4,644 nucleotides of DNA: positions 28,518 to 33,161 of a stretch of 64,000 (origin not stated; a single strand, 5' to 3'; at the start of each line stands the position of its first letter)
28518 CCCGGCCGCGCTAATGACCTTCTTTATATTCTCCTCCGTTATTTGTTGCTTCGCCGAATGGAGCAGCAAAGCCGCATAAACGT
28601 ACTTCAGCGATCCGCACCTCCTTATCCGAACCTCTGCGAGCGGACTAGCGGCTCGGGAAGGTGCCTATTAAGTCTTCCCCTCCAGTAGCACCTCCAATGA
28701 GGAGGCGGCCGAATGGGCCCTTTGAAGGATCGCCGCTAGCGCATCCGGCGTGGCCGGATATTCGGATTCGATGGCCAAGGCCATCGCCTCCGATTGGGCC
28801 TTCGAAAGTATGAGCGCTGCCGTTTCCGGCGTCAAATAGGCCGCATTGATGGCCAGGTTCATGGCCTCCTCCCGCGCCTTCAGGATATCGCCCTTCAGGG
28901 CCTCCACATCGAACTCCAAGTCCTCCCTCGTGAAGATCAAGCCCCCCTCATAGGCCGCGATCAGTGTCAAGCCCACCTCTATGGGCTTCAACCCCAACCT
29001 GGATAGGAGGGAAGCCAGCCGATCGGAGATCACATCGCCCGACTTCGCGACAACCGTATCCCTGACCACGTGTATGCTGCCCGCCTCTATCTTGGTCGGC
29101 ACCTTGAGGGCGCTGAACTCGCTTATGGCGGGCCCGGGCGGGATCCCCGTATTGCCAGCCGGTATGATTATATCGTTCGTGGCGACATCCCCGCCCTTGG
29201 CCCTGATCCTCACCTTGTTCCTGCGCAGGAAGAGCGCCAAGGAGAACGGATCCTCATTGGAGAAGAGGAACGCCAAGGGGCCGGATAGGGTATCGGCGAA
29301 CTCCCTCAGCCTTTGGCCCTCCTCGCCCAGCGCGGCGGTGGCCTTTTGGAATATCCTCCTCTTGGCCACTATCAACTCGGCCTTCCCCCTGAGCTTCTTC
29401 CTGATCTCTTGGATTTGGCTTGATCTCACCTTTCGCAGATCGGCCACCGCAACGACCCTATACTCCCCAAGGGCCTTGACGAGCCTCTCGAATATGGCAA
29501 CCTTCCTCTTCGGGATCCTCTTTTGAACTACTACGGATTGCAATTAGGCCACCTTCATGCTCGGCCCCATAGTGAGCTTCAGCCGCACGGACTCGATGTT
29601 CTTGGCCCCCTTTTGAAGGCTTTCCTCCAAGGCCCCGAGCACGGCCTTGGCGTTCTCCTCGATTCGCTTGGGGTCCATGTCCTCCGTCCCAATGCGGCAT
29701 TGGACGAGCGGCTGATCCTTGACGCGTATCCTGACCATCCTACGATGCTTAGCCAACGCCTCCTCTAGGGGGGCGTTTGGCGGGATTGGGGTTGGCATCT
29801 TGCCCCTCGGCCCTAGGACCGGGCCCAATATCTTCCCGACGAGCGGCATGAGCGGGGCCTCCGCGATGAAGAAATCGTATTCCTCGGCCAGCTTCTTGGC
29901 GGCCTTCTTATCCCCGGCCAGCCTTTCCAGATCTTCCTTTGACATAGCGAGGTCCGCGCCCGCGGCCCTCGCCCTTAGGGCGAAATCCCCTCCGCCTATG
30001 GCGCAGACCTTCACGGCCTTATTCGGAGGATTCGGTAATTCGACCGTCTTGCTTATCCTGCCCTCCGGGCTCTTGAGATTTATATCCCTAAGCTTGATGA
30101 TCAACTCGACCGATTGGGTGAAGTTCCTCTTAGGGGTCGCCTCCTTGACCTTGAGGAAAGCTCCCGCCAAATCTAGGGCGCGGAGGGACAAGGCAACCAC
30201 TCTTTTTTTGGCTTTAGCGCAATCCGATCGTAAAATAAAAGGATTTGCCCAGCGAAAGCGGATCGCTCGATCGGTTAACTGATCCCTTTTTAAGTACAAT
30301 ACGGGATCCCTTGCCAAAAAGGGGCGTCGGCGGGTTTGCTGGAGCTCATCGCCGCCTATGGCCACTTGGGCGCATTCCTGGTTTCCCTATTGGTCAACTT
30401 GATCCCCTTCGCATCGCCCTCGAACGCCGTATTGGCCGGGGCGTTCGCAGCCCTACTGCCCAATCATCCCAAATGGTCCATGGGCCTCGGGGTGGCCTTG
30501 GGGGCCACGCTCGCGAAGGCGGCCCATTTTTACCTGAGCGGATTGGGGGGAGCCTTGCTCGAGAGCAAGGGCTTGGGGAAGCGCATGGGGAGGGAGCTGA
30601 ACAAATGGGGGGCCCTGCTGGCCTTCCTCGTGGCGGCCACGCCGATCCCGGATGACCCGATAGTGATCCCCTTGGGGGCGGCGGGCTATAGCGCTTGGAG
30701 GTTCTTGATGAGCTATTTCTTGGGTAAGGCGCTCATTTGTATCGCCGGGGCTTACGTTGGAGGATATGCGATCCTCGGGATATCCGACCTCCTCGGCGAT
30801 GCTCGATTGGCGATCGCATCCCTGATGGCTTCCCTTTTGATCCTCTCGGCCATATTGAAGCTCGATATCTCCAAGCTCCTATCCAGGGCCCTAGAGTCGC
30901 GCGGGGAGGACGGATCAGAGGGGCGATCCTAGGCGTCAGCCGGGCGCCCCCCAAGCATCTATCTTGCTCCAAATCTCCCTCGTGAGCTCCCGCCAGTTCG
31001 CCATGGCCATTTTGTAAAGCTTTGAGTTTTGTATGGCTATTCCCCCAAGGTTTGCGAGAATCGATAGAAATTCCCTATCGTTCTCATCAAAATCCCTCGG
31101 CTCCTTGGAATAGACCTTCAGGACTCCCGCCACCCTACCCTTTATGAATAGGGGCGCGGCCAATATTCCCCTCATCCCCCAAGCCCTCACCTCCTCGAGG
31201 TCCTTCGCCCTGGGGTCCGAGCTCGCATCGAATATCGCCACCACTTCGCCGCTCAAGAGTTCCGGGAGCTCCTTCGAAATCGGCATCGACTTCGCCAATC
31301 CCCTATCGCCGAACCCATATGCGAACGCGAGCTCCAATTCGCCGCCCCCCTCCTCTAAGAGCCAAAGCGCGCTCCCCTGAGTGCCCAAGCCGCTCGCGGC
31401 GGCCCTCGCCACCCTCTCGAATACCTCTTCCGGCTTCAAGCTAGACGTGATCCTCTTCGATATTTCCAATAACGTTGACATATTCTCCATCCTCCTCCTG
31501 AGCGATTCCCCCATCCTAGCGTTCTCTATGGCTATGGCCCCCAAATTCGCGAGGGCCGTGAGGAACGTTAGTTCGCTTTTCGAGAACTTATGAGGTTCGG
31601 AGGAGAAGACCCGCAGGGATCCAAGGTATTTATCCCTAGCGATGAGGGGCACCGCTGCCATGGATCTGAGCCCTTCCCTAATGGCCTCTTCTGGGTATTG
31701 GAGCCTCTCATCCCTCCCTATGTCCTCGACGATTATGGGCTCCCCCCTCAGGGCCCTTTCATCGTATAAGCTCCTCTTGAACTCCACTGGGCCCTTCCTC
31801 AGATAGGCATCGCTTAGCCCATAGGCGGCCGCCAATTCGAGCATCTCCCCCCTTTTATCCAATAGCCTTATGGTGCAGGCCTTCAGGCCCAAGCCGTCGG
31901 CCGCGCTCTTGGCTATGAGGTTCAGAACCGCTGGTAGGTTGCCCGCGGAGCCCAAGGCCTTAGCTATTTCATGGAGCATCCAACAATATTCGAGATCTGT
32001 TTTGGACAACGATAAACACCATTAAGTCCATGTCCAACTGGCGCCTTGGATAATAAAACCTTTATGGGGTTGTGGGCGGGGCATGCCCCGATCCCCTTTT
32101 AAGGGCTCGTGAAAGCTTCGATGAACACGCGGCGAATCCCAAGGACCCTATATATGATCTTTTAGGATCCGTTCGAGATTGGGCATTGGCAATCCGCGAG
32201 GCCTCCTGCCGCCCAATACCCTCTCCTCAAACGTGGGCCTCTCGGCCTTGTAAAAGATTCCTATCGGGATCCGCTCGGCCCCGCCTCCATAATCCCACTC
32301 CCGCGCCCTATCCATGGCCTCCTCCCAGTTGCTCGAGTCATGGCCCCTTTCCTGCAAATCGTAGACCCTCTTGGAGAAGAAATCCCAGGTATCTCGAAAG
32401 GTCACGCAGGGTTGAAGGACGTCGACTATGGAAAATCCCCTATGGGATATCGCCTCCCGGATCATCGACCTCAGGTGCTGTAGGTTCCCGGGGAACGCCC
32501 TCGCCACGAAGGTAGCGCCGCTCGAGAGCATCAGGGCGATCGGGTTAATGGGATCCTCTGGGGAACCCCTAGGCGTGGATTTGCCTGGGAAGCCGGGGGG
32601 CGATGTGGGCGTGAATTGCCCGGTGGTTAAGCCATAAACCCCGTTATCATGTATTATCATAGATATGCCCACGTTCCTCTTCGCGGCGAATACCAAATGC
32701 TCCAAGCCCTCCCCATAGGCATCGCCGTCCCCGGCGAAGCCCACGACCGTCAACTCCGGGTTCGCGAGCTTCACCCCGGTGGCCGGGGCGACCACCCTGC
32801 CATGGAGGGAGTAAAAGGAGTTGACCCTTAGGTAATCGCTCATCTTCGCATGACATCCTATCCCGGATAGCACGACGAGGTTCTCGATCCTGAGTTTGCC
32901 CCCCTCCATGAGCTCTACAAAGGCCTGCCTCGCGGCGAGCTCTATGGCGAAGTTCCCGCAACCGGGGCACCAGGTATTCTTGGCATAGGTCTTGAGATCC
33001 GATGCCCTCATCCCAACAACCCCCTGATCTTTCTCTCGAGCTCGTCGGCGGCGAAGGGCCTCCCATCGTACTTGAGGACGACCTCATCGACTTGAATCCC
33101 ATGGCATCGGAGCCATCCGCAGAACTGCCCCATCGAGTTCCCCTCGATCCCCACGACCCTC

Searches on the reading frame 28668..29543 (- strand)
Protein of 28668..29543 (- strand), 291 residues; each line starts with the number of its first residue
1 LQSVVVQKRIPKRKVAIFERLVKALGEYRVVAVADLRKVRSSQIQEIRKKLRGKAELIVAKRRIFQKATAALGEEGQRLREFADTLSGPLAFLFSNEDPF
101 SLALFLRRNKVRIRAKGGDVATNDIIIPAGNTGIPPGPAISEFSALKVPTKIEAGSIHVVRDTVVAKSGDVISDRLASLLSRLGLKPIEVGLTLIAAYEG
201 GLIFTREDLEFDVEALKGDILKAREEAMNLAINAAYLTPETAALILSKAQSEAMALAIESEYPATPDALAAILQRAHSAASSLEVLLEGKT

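Call 59: search_protein_families(library=pfam, proteins=[window:28668-29543:-], max_evalue=0.0001)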
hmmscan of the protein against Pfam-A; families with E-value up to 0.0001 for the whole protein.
window:28668-29543:- (291 aa): 2 families
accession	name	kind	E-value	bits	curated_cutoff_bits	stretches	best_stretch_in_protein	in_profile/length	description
PF00466.25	Ribosomal_L10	-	3.6e-23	82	22.8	1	11-109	3-98/100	Ribosomal protein L10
PF17777.6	RL10P_insert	-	8.8e-19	67.6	29.1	1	115-184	1-70/71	Insertion domain in 60S ribosomal protein L10P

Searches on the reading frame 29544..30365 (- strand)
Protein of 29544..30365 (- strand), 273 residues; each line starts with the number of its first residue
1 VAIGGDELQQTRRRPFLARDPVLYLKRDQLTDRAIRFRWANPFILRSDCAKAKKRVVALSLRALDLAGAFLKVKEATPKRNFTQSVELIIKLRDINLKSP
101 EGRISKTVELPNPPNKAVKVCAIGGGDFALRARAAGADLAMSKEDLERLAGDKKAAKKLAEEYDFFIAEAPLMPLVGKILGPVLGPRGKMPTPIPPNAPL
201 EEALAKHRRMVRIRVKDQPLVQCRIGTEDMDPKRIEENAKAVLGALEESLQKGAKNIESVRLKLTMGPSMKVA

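Call 59: search_protein_families(library=pfam, proteins=[window:29544-30365:-], max_evalue=0.0001)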
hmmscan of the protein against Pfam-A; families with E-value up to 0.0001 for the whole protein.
window:29544-30365:- (273 aa): 1 family
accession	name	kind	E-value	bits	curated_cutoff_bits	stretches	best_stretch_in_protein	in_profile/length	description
PF00687.26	Ribosomal_L1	-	3.1e-50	171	32.2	1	77-268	4-198/198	Ribosomal protein L1p/L10e family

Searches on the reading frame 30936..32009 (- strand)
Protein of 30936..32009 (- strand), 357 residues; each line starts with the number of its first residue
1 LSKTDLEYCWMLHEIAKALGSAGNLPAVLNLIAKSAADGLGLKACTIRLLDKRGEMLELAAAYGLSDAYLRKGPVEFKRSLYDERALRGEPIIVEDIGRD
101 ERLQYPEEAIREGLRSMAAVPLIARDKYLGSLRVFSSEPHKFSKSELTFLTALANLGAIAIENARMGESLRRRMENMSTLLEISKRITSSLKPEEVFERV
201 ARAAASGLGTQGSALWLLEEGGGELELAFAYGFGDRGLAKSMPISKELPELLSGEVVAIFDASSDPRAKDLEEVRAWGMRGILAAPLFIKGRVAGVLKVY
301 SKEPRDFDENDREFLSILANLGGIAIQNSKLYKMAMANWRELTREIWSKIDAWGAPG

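Call 59: search_protein_families(library=pfam, proteins=[window:30936-32009:-], max_evalue=0.0001)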
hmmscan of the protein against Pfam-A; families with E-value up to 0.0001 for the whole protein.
window:30936-32009:- (357 aa): 3 families
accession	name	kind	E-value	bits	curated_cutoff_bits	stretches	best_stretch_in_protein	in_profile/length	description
PF13185.12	GAF_2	-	3.5e-38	131.3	28.6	2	25-162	4-136/136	GAF domain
PF01590.32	GAF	-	3.4e-33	115.4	22.4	2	193-326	2-133/133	GAF domain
PF13492.12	GAF_3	-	6.5e-29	101.4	27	2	193-328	2-129/129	GAF domain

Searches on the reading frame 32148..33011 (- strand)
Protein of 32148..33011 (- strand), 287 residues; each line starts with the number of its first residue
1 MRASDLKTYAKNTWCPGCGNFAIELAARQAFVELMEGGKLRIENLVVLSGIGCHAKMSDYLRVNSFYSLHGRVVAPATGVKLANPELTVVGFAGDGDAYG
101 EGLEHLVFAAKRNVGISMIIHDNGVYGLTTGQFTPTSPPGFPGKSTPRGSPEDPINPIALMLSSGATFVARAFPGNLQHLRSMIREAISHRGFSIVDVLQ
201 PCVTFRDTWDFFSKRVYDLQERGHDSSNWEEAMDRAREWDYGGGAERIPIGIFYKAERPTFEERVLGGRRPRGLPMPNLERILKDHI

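Call 59: search_protein_families(library=pfam, proteins=[window:32148-33011:-], max_evalue=0.0001)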
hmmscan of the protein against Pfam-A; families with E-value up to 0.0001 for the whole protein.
window:32148-33011:- (287 aa): 2 families
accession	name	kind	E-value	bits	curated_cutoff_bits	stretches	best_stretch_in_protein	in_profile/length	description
PF02775.26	TPP_enzyme_C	-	6.5e-26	91.4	21.9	1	50-198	1-151/151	Thiamine pyrophosphate enzyme, C-terminal TPP binding domain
PF12367.13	PFO_beta_C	-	4.3e-18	65.6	24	1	202-265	1-61/66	Pyruvate ferredoxin oxidoreductase beta subunit C terminal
